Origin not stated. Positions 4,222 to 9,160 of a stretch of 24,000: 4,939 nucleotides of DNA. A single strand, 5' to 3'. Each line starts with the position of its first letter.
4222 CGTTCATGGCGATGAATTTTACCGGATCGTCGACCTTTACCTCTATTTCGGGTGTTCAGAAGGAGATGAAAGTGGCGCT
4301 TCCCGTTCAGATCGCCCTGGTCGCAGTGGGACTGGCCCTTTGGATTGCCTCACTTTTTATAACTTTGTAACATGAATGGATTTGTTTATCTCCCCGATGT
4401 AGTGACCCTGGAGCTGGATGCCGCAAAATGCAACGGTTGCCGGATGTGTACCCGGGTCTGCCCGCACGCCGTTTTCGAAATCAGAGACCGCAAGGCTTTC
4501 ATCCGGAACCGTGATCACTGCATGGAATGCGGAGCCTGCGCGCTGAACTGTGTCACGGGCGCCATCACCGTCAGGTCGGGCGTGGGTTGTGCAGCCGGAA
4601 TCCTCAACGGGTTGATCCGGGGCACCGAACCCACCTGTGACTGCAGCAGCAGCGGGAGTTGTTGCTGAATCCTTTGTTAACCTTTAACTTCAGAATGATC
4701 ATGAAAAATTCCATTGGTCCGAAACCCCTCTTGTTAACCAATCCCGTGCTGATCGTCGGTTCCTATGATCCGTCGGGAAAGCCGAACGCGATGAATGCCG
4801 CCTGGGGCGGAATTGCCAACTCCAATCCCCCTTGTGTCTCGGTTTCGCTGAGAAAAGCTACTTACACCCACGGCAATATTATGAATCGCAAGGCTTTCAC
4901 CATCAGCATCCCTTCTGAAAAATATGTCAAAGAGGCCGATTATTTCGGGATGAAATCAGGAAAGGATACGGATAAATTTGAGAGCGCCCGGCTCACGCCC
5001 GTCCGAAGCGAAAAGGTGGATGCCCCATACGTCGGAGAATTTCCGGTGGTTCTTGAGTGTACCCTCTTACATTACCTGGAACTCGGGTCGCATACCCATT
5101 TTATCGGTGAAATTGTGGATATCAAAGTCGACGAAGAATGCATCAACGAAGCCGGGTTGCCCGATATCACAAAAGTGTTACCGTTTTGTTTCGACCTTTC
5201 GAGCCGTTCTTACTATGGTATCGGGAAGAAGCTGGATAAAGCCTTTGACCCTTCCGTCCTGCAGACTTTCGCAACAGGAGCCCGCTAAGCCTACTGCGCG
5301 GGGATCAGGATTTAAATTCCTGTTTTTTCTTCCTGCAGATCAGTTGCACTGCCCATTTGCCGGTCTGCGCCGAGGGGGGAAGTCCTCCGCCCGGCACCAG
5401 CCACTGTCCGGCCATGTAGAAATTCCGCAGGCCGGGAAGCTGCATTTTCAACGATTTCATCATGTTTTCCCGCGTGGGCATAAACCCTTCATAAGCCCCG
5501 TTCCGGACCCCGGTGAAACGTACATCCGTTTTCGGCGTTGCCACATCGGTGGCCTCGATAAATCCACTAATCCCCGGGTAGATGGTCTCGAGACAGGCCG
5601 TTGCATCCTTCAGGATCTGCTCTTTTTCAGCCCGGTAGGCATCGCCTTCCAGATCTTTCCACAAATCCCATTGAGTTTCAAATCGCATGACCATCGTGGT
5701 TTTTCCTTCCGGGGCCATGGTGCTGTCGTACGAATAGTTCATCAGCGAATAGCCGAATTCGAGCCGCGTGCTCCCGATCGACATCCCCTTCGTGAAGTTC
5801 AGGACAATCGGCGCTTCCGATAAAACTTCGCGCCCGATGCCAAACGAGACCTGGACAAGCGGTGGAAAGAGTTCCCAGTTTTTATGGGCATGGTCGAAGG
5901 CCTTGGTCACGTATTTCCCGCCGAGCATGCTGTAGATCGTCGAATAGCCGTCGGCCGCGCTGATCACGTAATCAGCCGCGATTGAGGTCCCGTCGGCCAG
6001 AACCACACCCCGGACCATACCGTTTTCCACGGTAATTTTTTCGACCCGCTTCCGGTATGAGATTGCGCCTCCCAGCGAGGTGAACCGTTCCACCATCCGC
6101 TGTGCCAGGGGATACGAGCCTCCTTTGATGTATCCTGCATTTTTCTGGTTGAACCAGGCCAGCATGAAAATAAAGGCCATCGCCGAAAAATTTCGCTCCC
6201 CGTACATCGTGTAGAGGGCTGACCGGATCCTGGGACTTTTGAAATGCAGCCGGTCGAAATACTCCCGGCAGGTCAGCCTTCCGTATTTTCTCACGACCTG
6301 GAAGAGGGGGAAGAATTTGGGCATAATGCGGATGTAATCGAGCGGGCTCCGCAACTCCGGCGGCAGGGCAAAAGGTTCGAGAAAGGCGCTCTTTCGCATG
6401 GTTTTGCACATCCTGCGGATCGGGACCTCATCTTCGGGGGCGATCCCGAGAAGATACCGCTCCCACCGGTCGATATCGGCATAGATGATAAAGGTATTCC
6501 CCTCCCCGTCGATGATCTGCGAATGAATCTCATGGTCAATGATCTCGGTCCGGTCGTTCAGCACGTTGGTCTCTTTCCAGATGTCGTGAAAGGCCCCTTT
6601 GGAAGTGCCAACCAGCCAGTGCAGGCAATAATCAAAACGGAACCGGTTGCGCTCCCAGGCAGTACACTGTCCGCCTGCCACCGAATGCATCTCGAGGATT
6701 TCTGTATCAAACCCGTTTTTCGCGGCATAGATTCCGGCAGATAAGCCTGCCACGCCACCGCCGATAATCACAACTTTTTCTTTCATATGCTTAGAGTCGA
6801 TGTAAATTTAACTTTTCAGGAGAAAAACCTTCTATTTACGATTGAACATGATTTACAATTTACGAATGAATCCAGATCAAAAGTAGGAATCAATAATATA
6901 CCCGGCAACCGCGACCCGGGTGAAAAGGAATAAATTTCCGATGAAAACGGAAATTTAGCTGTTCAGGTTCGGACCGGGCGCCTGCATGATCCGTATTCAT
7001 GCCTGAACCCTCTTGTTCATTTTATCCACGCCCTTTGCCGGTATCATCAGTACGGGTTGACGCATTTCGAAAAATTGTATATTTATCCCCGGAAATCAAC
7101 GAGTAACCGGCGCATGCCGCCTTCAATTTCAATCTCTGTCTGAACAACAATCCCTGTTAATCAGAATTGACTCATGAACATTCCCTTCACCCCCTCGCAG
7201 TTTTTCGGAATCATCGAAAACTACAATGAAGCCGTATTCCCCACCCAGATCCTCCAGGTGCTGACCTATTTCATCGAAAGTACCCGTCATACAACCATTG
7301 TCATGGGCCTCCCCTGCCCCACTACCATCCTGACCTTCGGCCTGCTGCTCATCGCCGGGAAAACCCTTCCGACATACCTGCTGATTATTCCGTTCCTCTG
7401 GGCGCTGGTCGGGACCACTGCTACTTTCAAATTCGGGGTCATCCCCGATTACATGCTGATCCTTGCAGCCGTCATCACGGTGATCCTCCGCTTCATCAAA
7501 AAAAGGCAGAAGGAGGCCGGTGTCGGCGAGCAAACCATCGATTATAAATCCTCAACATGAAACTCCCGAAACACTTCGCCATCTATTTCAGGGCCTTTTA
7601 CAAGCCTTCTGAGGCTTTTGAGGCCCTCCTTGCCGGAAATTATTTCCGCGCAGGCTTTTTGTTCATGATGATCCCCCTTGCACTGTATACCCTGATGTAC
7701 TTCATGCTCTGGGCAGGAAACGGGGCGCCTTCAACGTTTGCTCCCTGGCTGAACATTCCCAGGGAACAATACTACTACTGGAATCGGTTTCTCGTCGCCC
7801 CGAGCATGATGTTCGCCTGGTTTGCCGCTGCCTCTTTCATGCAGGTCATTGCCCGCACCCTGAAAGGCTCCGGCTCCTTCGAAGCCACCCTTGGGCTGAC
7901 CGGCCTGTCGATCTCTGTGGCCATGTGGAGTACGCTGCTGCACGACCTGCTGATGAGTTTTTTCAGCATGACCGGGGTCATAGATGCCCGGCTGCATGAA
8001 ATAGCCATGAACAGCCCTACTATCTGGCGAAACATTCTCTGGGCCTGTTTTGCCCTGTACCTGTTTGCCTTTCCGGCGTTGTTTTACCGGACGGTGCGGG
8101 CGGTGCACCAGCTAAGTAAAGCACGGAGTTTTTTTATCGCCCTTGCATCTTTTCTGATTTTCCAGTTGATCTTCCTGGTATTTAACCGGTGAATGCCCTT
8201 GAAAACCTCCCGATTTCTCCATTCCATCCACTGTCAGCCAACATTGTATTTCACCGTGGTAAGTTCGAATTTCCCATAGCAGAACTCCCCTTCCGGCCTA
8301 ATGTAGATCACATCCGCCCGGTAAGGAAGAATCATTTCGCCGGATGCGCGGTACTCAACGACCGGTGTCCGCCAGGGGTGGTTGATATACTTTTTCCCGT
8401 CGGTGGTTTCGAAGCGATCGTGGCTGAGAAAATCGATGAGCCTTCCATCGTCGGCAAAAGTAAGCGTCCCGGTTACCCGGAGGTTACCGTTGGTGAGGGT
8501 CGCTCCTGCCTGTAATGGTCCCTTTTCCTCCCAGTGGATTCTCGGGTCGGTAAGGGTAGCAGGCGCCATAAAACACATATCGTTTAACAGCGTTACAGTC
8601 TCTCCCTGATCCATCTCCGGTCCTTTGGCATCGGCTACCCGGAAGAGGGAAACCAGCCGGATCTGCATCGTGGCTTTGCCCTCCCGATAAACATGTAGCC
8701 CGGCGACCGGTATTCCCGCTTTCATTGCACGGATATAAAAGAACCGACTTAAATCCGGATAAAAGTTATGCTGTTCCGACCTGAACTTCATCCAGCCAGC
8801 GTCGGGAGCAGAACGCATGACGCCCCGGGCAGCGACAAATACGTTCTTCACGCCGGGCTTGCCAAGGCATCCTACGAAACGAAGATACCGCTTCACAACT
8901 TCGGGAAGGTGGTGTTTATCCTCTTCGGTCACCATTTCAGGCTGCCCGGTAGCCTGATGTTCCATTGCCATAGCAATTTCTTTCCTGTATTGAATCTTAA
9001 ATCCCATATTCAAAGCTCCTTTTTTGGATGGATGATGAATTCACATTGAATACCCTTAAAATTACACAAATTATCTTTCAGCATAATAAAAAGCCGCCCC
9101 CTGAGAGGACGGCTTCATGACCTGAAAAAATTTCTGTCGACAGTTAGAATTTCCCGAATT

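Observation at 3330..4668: Complete hgcA-hgcB mercury-methylation gene pair in a T9SS-bearing (Bacteroidota-like) genome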

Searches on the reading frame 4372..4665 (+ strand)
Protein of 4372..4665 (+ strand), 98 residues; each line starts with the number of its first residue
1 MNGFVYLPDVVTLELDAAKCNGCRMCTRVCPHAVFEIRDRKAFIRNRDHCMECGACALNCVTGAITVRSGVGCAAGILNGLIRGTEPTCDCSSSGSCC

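Call 4: search_protein_families(library=pfam, proteins=[window:4372-4665:+], max_evalue=0.01)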
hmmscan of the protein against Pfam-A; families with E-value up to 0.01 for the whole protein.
window:4372-4665:+ (98 aa): 11 families
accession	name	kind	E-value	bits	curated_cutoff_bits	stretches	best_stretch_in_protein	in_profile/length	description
PF00037.32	Fer4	-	1e-09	38.2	21.1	2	15-34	3-22/24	4Fe-4S binding domain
PF13187.11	Fer4_9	-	1.8e-08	34.7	27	1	19-65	1-52/52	4Fe-4S dicluster domain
PF13237.11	Fer4_10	-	3.7e-08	33.6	25.5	1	14-60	3-52/53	4Fe-4S dicluster domain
PF12837.12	Fer4_6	-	6.4e-08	32.6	25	1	16-35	5-24/24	4Fe-4S binding domain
PF12838.12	Fer4_7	-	2.3e-07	31.6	27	1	19-64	1-52/52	4Fe-4S dicluster domain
PF12797.12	Fer4_2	-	8.2e-07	29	24.5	2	15-31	5-21/22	4Fe-4S binding domain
PF14697.11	Fer4_21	-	3.5e-06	27.5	35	1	14-32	35-53/59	4Fe-4S dicluster domain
PF13484.11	Fer4_16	-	1.4e-05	26.2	30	1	19-38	1-20/66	4Fe-4S double cluster binding domain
PF12800.12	Fer4_4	-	0.00013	22.5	24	1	18-31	2-15/17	4Fe-4S binding domain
PF25160.1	LdpA_Fe-S-bd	-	0.0042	17.3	27.6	0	17-37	25-45/49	LdpA Fe-S cluster-binding domain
PF13183.11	Fer4_8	-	0.005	17.8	27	0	17-33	51-67/68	4Fe-4S dicluster domain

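Call 5: search_protein_families(library=ncbifam, proteins=[window:4372-4665:+], max_evalue=0.01)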
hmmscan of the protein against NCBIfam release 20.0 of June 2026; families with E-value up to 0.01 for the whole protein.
window:4372-4665:+ (98 aa): 58 families (the best 25 are shown)
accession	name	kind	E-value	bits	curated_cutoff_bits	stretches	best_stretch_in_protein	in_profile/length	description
NF040864.1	HgcB_ferredoxin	equivalog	1.7e-35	120.7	99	1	6-98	2-93/93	mercury methylation ferredoxin HgcB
NF043039.1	HgcAB_like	equivalog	5.8e-14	52.4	285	1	11-65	293-349/350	HgcAB-like fusion protein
NF040770.1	hetero_SS_HdrA2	exception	6e-10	37.9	1100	1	9-69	568-627/777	CoB-CoM heterodisulfide reductase HdrA2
TIGR02179.1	PorD_KorD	subfamily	3.1e-09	36.8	60.05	1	15-67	22-74/78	2-oxoacid:acceptor oxidoreductase, delta subunit, pyruvate/2-ketoisovalerate family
NF038196.1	ferrodoxin_EFR1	subfamily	4.5e-09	36.7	75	1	18-68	184-232/242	EFR1 family ferrodoxin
TIGR02060.1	aprB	equivalog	2.1e-08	34.1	135.65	1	16-71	6-68/132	adenylyl-sulfate reductase subunit beta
NF006221.0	PRK08348.1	subfamily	3.3e-08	33.3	124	1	13-67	39-94/136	NADH-plastoquinone oxidoreductase subunit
NF007382.0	PRK09898.1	equivalog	7.3e-08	32.2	213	1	12-67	148-200/208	ferredoxin-like protein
NF040684.1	PorD_Arch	equivalog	1.1e-07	31.8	120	1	14-68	28-82/85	pyruvate synthase subunit PorD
NF007202.0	PRK09623.1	equivalog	1.5e-07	31.7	166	1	15-67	48-100/105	3-methyl-2-oxobutanoate dehydrogenase subunit delta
TIGR02494.1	PFLE_PFLC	subfamily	4.2e-07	29.5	174.35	1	13-70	43-102/293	glycyl-radical enzyme activating protein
TIGR02700.1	flavo_MJ0208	hypoth_equivalog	4.8e-07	29.3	251.35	1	14-66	144-195/234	dihydromethanopterin reductase (acceptor)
NF042909.1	FMH_DH_FwdF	exception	6.1e-07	28.9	375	1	12-68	251-314/336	tungsten-dependent formylmethanofuran dehydrogenase subunit FwdF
NF058577.1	FdxA_fam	equivalog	7.2e-07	29.3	65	2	19-64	8-52/52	4Fe-4S ferredoxin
NF010366.0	PRK13795.1-1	equivalog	1.1e-06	27.2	745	1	15-62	605-650/667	hypothetical protein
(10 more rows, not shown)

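Call 11: search_solved_structures(query=window:4372-4665:+, max_evalue=0.001)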
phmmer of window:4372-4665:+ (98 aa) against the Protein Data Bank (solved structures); distinct sequences matched with E-value up to 0.001: 39.
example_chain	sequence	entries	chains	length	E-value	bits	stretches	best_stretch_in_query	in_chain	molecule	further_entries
9sfi_O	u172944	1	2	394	3.9e-16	62.3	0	15-68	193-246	Ferredoxin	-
9sw6_G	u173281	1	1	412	1.4e-15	60.5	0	17-67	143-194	Polyferredoxin protein MvhB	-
9sfi_T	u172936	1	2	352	1.9e-12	50.4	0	13-68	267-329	4Fe-4S ferredoxin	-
5t5i_F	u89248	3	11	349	9.1e-11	45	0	13-69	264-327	Tungsten formylmethanofuran dehydrogenase subunit fwdF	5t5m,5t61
9sw6_H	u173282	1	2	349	7.3e-10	42.1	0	11-70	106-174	Tungsten formylmethanofuran dehydrogenase, subunit F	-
8a6t_B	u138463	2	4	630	4.5e-08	36.4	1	12-65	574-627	Electron bifurcating hydrogenase subunit HydB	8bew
7bkb_K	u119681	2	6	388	1.8e-07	34.5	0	15-68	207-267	Formylmethanofuran dehydrogenase, subunit F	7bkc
8a8o_C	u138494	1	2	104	2.1e-07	34.3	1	14-67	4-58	Beta-subunit of the PAPS reductase from Methanothermococcus thermolithotrophicus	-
5odc_A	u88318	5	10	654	3.8e-07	33.4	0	11-65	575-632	Heterodisulfide reductase, subunit A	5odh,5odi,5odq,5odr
6cfw_N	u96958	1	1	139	1.7e-06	31.3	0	4-40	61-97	NADH-plastoquinone oxidoreductase subunit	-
9sfi_A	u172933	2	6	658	4.2e-06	30.1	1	14-82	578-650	CoB--CoM heterodisulfide reductase iron-sulfur subunit A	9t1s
7np8_A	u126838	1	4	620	4.4e-06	30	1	15-68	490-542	Coenzyme F420-dependent sulfite reductase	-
1jnr_B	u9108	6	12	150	5.9e-06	29.6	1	17-73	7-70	adenylylsulfate reductase | adenylylsulfate reductase, subunit B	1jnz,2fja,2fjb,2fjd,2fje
3gyx_B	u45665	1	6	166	1.2e-05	28.6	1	15-71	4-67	Adenylylsulfate Reductase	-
9bt4_G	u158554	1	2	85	2.7e-05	27.5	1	18-66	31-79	Pyruvate:Ferredoxin Oxidoreductase, subunit delta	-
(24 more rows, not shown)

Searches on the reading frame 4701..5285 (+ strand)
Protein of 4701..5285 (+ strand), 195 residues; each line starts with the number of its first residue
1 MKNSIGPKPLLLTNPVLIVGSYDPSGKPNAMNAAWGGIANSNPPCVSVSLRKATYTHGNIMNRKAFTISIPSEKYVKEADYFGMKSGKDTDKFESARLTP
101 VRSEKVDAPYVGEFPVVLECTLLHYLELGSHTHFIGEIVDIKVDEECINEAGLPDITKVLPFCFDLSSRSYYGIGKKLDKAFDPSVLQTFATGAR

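Call 4: search_protein_families(library=pfam, proteins=[window:4701-5285:+], max_evalue=0.01)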
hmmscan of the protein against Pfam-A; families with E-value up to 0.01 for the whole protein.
window:4701-5285:+ (195 aa): 1 family
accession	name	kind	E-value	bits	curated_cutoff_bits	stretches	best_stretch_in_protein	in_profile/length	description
PF01613.24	Flavin_Reduct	-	1.9e-33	116.2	27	1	12-146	4-136/153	Flavin reductase like domain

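Call 5: search_protein_families(library=ncbifam, proteins=[window:4701-5285:+], max_evalue=0.01)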
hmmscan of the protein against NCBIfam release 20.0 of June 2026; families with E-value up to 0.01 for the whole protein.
window:4701-5285:+ (195 aa): 2 families
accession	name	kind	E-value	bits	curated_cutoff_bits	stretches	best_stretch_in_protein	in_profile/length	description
TIGR03615.1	RutF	equivalog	1.1e-05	25.6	254.75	1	15-145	16-141/156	NADH-dependent FMN reductase RutF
NF045733.1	StyMonoxStyB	equivalog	9.2e-05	22.5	200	1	22-142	21-132/150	styrene monooxygenase NADH-dependent flavin reductase subunit StyB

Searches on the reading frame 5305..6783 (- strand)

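Call 4: search_protein_families(library=pfam, proteins=[window:5305-6783:-], max_evalue=0.01)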
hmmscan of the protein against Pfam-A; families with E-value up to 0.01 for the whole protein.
window:5305-6783:- (492 aa): 14 families
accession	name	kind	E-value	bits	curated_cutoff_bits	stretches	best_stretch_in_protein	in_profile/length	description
PF01593.30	Amino_oxidase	-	2.4e-22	80.3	19.8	1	11-482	1-442/443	Flavin containing amine oxidoreductase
PF13450.12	NAD_binding_8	-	7.6e-15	55.4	21.9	1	6-71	1-67/68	NAD(P)-binding Rossmann-like domain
PF01266.30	DAO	-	1.8e-12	47.9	27.9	2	3-39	1-37/353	FAD dependent oxidoreductase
PF00890.30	FAD_binding_2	-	1.6e-09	37.9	20.4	1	4-43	2-40/414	FAD binding domain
PF07992.20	Pyr_redox_2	-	2.8e-08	34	26.1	1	3-41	2-36/291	Pyridine nucleotide-disulphide oxidoreductase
PF12831.13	FAD_oxidored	-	6e-08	32.8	27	1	4-43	2-41/416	FAD dependent oxidoreductase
PF01134.28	GIDA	-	2.3e-07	30.7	22.1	1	3-33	1-31/391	Glucose inhibited division protein A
PF03486.20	HI0933_like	-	6.9e-06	26.1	50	0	3-35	2-34/244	HI0933-like protein Rossmann domain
PF13738.12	Pyr_redox_3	-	0.00011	22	30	1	5-50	1-46/305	Pyridine nucleotide-disulphide oxidoreductase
PF05834.18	Lycopene_cycl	-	0.00036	20.2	23.4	0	220-277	83-139/380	Lycopene cyclase protein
PF01946.23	Thi4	-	0.0006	19.5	26.2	1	3-38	19-55/235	Thi4 family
PF00070.33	Pyr_redox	-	0.0011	19.8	22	0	3-34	1-32/82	Pyridine nucleotide-disulphide oxidoreductase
PF01494.25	FAD_binding_3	-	0.0013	18.4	22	0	3-34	3-34/349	FAD binding domain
PF01262.27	AlaDh_PNT_C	-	0.0016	18.3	23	1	3-36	30-63/214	Alanine dehydrogenase/PNT, C-terminal domain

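Call 5: search_protein_families(library=ncbifam, proteins=[window:5305-6783:-], max_evalue=0.01)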
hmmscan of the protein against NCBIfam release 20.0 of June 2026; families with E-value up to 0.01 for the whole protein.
window:5305-6783:- (492 aa): 77 families (the best 25 are shown)
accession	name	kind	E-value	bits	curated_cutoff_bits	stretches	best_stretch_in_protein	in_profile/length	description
TIGR02730.1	carot_isom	equivalog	4.7e-34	118.1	586.9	2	217-475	222-481/493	carotenoid isomerase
TIGR02733.1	desat_CrtD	equivalog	1.7e-26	93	549.7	1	2-484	2-490/492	C-3',4' desaturase CrtD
TIGR02734.1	crtI_fam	subfamily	9.8e-24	83.9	238.1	1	4-316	1-310/504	phytoene desaturase family protein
NF045637.1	carotdesatCrtDProt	equivalog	1.7e-20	73.1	580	1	4-291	1-289/485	1-hydroxycarotenoid 3,4-desaturase CrtD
NF058655.1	CrtID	equivalog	1.1e-18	67.4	640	2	4-56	1-53/478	bifunctional phytoene desaturase/3,4-desaturase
NF005560.0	PRK07233.1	equivalog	1.5e-15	57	252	2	3-58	2-57/435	hypothetical protein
TIGR03467.1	HpnE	equivalog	6.7e-15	55.3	283.05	1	4-62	1-61/430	hydroxysqualene dehydroxylase HpnE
NF045689.1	BCarotKetCrtO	equivalog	4.1e-13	48.8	1000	2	172-288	191-308/563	beta-carotene ketolase CrtO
NF042421.1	hydcarot_desat_CrtD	equivalog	6e-13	48.1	500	1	3-53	3-53/487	1-hydroxycarotenoid 3,4-desaturase CrtD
NF006130.0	PRK08274.1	equivalog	7e-10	38.3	369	2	3-52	7-56/467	FAD-dependent tricarballylate dehydrogenase TcuA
NF005548.0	PRK07208.1-4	equivalog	8.3e-09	34.5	389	1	2-72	4-73/488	hypothetical protein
TIGR02731.1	phytoene_desat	equivalog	2.9e-08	32.9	569.4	1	3-86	1-83/453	15-cis-phytoene desaturase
NF005547.0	PRK07208.1-3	equivalog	3.3e-08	32.7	380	1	2-71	5-73/465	hypothetical protein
NF005313.0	PRK06847.1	subfamily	4.3e-07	29.2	372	1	2-34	5-37/375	hypothetical protein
TIGR01292.1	TRX_reduct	equivalog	1.7e-06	27.1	343.45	1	3-40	2-38/300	thioredoxin-disulfide reductase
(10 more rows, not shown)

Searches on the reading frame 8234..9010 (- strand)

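Call 9: search_protein_families(library=pfam, proteins=[window:8234-9010:-], max_evalue=0.001)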
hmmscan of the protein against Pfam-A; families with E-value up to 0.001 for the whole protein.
window:8234-9010:- (258 aa): 2 families
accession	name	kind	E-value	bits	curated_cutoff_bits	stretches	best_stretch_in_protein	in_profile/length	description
PF20181.5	DUF6544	-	3.8e-67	226.2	25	1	26-248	2-221/221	Family of unknown function (DUF6544)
PF21900.3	DUF6920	-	1.4e-43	149.4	27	1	34-255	2-222/222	Family of unknown function (DUF6920)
